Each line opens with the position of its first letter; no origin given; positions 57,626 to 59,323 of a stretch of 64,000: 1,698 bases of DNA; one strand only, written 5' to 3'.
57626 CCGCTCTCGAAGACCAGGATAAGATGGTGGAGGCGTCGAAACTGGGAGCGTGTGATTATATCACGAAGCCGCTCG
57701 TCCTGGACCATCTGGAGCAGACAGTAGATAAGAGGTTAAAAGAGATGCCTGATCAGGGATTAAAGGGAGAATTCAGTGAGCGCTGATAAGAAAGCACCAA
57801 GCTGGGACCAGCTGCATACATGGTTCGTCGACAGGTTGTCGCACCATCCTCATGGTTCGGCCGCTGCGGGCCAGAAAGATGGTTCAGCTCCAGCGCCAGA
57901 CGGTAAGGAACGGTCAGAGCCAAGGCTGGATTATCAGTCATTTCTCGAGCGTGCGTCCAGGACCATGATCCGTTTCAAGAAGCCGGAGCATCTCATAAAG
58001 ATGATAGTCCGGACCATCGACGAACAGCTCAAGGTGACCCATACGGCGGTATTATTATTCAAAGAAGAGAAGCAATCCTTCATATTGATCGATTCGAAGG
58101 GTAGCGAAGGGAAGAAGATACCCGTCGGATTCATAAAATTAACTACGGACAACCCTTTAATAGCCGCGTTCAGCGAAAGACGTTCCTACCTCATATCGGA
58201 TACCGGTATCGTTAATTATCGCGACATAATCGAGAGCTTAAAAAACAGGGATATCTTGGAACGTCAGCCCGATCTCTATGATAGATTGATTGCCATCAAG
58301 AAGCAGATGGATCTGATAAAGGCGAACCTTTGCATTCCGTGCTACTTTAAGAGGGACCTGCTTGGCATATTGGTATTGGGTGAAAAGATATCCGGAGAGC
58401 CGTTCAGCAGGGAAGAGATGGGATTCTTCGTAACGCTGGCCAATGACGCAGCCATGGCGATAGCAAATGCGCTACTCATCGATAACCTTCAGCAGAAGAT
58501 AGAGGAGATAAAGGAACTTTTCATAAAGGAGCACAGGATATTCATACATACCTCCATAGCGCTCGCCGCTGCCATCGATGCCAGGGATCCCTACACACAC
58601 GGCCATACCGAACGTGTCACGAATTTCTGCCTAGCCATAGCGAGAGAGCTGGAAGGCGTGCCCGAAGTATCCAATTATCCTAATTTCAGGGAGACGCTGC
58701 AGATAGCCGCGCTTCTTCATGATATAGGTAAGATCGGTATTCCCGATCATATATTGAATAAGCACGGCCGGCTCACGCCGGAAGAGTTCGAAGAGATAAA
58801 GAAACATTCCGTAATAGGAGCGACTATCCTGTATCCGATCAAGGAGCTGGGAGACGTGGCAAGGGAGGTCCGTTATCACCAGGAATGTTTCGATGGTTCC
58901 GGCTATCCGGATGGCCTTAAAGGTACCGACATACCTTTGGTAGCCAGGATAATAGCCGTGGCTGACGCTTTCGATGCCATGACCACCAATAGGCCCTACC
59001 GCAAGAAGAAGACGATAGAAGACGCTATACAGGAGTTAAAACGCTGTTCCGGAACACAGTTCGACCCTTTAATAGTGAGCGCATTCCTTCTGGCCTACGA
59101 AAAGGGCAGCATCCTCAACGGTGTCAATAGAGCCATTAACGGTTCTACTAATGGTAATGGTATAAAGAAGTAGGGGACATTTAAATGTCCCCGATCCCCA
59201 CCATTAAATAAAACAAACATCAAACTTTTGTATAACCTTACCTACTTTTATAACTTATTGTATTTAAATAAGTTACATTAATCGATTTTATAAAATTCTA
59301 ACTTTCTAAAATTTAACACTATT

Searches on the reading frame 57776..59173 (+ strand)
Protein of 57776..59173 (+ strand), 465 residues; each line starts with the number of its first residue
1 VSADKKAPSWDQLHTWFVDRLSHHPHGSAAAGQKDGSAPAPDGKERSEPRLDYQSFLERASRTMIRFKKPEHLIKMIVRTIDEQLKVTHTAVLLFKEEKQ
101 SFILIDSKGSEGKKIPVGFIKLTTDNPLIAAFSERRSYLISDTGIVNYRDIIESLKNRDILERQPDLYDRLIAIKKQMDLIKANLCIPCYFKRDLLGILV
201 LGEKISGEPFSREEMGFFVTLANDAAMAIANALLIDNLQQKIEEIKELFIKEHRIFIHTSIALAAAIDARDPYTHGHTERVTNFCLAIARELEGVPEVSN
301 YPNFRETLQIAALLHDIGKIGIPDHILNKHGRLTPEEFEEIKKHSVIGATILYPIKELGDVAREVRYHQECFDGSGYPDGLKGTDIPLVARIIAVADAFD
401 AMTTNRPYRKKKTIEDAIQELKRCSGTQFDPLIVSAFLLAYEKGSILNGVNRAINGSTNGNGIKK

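Call 83: search_protein_families(library=pfam, proteins=[window:57776-59173:+], max_evalue=0.00001)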
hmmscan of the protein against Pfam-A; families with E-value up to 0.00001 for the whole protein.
window:57776-59173:+ (465 aa): 4 families
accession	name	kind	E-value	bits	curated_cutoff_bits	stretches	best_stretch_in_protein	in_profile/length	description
PF13487.12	HD_5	-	2.4e-41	141.7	27.2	1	264-431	4-168/170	HD domain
PF01966.28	HD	-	6.2e-25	88.2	22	1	276-402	3-116/116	HD domain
PF01590.32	GAF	-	2.2e-06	28.6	22.4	1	71-229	3-133/133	GAF domain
PF13492.12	GAF_3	-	2.8e-06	28.2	27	0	70-231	2-129/129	GAF domain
